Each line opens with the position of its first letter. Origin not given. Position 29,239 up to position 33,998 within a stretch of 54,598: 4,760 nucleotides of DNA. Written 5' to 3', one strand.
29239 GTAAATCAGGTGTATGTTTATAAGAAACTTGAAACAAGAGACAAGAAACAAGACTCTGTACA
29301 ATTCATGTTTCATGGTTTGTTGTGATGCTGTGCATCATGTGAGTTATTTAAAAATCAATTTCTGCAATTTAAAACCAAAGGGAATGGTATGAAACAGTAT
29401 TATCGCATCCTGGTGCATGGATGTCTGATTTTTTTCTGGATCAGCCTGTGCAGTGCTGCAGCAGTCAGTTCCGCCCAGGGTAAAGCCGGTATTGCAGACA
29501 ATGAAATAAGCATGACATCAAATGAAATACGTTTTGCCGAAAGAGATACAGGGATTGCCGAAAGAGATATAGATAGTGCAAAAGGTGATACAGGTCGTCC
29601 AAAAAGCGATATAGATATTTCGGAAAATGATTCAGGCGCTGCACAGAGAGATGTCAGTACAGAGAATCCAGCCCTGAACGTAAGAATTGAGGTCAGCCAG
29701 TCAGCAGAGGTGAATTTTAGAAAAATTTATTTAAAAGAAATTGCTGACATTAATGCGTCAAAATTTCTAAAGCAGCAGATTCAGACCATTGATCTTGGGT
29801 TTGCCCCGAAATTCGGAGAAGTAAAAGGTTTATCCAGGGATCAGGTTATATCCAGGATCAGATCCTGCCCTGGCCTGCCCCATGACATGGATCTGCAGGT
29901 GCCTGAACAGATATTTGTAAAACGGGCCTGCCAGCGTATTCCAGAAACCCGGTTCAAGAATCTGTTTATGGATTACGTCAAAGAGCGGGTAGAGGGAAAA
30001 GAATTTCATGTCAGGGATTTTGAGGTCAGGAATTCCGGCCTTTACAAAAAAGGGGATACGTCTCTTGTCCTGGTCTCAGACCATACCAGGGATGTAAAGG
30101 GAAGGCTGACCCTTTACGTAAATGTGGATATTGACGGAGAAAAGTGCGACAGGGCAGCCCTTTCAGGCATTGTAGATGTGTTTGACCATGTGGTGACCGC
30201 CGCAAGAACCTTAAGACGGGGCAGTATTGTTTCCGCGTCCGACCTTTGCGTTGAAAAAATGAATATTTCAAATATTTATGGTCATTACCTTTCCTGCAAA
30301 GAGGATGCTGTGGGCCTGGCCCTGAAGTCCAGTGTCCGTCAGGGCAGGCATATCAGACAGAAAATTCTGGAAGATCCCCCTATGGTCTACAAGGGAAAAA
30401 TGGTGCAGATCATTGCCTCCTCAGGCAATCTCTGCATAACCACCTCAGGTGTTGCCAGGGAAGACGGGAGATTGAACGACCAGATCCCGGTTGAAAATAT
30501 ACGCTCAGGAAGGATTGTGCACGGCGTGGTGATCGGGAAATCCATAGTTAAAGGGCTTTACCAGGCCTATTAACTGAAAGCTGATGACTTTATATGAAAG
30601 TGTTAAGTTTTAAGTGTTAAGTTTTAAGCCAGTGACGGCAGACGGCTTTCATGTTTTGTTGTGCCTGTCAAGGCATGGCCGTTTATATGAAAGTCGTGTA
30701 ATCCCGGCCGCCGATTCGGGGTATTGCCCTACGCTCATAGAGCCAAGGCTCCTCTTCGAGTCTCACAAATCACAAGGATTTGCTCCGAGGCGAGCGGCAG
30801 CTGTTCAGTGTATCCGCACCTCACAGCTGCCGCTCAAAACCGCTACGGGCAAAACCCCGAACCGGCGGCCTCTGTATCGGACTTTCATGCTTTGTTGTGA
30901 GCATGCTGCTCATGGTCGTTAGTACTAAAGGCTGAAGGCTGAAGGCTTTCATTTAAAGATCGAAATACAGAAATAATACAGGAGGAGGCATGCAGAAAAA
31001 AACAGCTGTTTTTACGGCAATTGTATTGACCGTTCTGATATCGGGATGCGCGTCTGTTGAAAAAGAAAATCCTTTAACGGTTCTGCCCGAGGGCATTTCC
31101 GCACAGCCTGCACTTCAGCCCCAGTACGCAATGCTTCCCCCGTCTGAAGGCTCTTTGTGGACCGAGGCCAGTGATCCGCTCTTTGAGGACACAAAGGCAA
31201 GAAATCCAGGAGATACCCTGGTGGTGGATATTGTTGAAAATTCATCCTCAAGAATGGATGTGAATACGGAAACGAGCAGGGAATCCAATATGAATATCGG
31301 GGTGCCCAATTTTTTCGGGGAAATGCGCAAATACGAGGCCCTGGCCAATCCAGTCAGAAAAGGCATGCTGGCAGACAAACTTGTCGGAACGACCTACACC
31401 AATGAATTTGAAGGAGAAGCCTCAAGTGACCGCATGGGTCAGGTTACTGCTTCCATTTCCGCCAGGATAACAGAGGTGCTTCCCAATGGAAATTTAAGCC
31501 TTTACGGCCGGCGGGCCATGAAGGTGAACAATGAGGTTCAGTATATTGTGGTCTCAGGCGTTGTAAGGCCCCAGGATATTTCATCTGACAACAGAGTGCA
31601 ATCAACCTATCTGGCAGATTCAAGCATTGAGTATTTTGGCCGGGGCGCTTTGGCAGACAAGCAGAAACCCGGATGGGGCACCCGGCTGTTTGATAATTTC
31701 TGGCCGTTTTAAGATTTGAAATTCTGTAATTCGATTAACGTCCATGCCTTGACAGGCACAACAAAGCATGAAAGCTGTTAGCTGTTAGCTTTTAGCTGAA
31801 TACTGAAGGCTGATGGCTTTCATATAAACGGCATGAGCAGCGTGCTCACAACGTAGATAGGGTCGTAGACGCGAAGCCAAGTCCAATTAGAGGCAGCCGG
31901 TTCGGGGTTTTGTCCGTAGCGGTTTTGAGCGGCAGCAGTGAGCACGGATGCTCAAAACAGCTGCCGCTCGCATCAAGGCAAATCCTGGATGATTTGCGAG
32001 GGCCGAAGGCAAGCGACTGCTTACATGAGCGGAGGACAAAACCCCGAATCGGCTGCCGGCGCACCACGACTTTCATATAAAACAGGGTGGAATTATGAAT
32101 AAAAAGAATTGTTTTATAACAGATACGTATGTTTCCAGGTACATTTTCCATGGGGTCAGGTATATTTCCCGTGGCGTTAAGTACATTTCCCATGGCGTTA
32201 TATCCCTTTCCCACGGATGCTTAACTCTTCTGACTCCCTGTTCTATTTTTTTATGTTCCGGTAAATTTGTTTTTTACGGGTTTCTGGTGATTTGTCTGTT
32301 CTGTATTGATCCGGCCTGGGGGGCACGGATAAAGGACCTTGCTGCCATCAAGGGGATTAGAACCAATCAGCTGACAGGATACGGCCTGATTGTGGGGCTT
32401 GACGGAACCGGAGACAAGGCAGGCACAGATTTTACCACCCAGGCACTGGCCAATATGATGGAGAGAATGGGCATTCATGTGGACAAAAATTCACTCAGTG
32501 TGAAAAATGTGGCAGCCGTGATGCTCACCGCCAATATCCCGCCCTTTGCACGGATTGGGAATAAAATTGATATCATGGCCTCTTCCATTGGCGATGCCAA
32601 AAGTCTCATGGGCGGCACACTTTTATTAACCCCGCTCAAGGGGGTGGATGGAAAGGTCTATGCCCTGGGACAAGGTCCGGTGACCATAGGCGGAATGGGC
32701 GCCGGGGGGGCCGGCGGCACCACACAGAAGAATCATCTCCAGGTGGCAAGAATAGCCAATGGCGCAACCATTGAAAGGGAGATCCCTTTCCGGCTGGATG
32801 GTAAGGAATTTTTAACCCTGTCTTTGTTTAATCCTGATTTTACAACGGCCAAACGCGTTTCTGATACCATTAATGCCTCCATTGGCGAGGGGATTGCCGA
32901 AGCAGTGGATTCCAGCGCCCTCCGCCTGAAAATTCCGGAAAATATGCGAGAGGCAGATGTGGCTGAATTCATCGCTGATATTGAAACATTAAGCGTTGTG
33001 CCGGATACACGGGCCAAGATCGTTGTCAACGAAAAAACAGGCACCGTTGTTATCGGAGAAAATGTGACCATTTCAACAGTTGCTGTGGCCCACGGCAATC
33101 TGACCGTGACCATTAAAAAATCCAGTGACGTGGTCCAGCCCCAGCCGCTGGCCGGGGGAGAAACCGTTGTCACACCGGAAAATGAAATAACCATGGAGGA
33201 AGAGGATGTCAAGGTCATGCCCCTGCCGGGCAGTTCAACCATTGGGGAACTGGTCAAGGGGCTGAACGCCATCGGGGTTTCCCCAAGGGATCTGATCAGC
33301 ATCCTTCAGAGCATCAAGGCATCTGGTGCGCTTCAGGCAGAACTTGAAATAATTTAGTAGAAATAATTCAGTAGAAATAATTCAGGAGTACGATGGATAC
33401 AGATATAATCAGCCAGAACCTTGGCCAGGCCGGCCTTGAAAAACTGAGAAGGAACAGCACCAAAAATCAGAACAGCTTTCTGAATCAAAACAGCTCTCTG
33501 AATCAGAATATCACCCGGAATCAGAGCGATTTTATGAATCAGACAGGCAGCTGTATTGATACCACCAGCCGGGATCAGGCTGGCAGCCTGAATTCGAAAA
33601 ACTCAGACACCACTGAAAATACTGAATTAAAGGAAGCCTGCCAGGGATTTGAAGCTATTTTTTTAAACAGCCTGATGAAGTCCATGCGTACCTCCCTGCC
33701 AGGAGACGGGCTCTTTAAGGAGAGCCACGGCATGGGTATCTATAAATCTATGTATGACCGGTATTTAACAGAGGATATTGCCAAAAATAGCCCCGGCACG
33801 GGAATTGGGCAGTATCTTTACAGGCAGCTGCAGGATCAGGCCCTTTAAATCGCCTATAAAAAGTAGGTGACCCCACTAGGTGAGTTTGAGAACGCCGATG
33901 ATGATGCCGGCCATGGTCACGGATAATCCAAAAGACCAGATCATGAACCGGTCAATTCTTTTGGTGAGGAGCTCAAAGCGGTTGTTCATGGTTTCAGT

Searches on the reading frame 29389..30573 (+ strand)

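Call 8: search_protein_families(library=pfam, proteins=[window:29389-30573:+], max_evalue=0.001)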
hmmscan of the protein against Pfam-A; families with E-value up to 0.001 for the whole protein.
window:29389-30573:+ (394 aa): 2 families
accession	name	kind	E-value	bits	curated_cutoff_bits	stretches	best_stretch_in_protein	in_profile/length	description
PF13144.11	ChapFlgA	-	5.4e-33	114.1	23.8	1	267-387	2-120/122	Chaperone for flagella basal body P-ring formation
PF08666.17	SAF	-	1.3e-05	26.1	21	1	268-325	3-60/63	SAF domain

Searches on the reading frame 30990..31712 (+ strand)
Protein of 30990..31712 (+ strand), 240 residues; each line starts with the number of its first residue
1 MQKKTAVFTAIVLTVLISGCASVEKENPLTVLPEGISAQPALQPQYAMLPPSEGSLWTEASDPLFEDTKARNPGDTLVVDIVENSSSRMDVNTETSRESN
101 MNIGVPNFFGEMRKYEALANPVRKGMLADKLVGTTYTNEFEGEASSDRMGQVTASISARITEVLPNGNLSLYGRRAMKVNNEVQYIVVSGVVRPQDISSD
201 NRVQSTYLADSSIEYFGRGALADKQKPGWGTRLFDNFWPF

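Call 8: search_protein_families(library=pfam, proteins=[window:30990-31712:+], max_evalue=0.001)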
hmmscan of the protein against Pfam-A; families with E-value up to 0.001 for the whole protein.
window:30990-31712:+ (240 aa): 1 family
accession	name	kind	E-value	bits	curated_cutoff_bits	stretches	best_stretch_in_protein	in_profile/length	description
PF02107.21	FlgH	-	5.5e-58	195.8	27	1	51-239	2-172/172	Flagellar L-ring protein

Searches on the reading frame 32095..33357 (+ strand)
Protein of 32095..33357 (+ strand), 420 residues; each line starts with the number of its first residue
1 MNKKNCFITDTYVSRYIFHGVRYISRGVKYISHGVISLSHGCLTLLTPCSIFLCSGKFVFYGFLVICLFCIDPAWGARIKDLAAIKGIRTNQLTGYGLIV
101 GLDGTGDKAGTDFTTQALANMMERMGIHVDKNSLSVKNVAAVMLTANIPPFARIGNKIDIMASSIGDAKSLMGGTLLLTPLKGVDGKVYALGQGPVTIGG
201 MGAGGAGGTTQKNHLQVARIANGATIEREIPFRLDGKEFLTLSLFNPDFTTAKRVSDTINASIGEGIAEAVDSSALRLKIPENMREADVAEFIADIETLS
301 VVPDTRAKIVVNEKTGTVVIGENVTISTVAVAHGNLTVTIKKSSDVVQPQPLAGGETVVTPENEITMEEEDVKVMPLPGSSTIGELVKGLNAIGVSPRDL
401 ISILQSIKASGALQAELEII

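Call 8: search_protein_families(library=pfam, proteins=[window:32095-33357:+], max_evalue=0.001)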
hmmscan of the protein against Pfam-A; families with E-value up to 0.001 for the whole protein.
window:32095-33357:+ (420 aa): 1 family
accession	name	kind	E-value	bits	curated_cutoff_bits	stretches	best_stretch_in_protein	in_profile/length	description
PF02119.21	FlgI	-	3.7e-139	463.9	25.3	1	78-419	1-343/343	Flagellar P-ring protein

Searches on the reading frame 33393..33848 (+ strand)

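Call 8: search_protein_families(library=pfam, proteins=[window:33393-33848:+], max_evalue=0.001)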
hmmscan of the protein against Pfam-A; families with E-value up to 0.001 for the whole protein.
window:33393-33848:+ (151 aa): 1 family
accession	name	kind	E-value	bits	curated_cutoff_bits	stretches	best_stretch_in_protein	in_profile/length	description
PF10135.14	Rod-binding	-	1.4e-12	48.3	25.1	1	96-145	1-51/51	Rod binding protein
